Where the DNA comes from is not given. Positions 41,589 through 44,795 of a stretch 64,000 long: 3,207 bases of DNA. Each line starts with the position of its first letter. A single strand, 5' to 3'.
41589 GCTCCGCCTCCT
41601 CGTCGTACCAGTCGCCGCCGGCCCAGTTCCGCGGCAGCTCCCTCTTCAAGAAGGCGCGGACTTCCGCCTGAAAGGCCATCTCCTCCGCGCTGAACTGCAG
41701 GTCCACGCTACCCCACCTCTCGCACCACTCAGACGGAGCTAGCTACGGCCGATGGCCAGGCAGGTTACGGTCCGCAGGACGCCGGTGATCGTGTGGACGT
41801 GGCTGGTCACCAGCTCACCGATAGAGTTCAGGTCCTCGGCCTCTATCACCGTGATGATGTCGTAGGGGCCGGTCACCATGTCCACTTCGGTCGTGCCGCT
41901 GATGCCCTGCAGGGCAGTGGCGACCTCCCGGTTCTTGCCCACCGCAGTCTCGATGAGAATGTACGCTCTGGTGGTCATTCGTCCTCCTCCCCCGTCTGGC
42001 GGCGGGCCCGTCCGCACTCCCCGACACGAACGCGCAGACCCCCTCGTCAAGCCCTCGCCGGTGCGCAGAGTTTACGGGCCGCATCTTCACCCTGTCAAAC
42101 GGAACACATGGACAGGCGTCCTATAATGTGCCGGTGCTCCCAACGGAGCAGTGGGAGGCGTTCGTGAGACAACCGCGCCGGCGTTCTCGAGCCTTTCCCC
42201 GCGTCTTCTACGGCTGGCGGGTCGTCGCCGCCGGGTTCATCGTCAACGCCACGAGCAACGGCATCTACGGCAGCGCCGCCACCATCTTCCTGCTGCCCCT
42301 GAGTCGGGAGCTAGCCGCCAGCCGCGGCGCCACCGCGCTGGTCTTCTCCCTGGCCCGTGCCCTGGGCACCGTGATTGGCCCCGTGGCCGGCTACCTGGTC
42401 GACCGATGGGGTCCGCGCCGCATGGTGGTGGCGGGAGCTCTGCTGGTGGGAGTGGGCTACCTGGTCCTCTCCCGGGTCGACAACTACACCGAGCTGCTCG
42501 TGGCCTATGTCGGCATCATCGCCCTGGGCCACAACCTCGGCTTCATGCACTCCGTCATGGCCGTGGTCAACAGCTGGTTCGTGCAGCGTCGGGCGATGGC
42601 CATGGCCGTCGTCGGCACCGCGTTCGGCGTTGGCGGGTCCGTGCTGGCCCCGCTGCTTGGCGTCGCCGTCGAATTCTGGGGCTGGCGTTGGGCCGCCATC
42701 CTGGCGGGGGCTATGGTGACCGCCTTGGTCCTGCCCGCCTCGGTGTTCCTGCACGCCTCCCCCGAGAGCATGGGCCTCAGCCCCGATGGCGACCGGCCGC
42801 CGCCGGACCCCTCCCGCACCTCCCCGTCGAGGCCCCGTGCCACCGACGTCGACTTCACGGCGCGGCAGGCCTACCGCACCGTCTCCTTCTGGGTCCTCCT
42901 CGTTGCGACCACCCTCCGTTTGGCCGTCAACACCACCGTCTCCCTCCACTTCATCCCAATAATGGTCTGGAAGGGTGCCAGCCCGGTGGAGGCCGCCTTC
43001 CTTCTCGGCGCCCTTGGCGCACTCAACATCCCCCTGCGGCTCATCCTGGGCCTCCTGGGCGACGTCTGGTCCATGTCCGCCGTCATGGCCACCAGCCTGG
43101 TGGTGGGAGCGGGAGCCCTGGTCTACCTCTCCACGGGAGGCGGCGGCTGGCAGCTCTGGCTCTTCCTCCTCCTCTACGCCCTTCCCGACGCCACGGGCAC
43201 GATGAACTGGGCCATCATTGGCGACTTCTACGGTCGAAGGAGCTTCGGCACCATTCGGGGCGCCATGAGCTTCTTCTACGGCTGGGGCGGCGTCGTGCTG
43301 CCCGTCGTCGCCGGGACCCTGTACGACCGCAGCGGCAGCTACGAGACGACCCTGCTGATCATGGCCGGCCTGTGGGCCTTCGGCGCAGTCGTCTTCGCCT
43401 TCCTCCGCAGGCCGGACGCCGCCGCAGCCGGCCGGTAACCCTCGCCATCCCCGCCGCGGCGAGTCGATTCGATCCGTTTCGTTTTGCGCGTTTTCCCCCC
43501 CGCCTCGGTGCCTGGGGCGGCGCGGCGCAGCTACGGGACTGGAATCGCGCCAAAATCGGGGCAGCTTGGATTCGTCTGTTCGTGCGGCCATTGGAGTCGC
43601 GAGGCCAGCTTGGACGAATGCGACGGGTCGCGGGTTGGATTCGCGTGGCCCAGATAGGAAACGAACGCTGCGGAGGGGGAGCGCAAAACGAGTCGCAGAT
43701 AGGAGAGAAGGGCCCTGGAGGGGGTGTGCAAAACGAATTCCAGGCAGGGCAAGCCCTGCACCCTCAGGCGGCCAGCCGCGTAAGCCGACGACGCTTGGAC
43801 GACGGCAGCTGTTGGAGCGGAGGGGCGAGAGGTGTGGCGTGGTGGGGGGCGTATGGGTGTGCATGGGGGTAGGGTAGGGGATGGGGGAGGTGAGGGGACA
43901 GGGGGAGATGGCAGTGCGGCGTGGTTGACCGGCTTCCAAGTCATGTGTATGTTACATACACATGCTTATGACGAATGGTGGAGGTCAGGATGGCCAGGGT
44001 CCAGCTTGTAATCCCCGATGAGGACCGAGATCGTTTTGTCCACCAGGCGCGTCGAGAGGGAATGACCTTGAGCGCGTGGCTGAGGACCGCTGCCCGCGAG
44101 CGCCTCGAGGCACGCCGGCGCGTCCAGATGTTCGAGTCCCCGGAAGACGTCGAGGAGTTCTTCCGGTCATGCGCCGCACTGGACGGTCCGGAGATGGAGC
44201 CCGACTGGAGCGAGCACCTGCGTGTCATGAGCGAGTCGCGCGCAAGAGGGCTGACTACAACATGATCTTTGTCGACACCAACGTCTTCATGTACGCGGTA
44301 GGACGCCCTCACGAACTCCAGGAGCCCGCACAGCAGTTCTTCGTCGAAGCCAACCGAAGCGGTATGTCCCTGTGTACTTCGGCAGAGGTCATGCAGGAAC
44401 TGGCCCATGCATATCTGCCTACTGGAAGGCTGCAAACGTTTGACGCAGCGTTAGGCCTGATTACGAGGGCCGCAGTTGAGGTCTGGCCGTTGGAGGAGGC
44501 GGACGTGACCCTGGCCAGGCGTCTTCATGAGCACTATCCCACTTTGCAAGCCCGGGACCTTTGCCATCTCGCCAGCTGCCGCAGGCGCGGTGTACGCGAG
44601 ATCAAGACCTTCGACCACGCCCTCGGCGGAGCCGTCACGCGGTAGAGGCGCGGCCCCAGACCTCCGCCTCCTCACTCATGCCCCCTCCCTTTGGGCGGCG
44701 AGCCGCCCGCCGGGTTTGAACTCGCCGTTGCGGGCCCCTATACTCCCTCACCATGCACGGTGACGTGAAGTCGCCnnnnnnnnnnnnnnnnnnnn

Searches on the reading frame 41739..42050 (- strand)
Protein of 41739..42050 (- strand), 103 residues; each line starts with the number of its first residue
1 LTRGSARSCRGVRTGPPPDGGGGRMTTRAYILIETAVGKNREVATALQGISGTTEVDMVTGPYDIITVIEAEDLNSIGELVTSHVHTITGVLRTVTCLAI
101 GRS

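Call 11: search_protein_families(library=pfam, proteins=[window:41739-42050:-], max_evalue=0.01)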
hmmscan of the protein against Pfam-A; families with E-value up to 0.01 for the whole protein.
window:41739-42050:- (103 aa): 3 families
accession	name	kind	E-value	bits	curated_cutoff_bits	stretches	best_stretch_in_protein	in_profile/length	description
PF01037.27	AsnC_trans_reg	-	3.8e-11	43.2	25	1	31-100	1-71/73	Lrp/AsnC ligand binding domain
PF03927.19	NapD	-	0.0022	18.5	28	1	32-94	7-67/76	NapD protein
PF08734.17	GYD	-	0.0077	16.7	31.4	1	36-83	18-67/91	GYD domain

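Call 68: search_protein_families(library=ncbifam, proteins=[window:41739-42050:-], max_evalue=0.001)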
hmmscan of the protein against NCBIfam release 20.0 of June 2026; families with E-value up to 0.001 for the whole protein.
window:41739-42050:- (103 aa): 1 family
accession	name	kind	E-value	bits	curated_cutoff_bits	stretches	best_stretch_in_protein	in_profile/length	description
NF040947.1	trans_reg_LysM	equivalog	1.7e-07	31.1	180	1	27-98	60-131/136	HTH-type transcriptional regulator LysM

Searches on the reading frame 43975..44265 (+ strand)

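Call 11: search_protein_families(library=pfam, proteins=[window:43975-44265:+], max_evalue=0.01)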
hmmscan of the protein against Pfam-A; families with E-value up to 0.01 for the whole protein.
window:43975-44265:+ (96 aa): 3 families
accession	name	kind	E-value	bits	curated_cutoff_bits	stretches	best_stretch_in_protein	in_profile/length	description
PF21983.2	NikA-like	-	0.0032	18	27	1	7-43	5-41/72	Mobilization protein NikA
PF19807.5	DUF6290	-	0.0033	18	27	1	6-54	1-49/72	Family of unknown function (DUF6290)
PF07878.17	RHH_5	-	0.0066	16.6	26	0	6-34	1-29/43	CopG-like RHH_1 or ribbon-helix-helix domain, RHH_5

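Call 67: search_protein_families(library=padloc, proteins=[window:43975-44265:+], max_evalue=0.001)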
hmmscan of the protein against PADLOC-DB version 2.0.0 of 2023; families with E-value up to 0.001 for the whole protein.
window:43975-44265:+ (96 aa): 0 families

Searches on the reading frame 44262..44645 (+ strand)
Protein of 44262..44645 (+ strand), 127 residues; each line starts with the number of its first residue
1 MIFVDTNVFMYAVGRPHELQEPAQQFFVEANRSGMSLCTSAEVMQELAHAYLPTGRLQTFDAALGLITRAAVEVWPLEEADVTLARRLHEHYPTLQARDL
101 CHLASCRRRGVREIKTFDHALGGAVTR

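Call 11: search_protein_families(library=pfam, proteins=[window:44262-44645:+], max_evalue=0.01)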
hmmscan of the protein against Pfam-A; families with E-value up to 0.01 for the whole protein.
window:44262-44645:+ (127 aa): 1 family
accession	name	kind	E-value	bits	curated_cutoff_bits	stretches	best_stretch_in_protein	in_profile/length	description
PF01850.27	PIN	-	1.3e-17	64.9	23.6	1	2-120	1-113/120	PIN domain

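Call 67: search_protein_families(library=padloc, proteins=[window:44262-44645:+], max_evalue=0.001)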
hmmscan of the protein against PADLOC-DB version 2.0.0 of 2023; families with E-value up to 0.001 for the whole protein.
window:44262-44645:+ (127 aa): 0 families
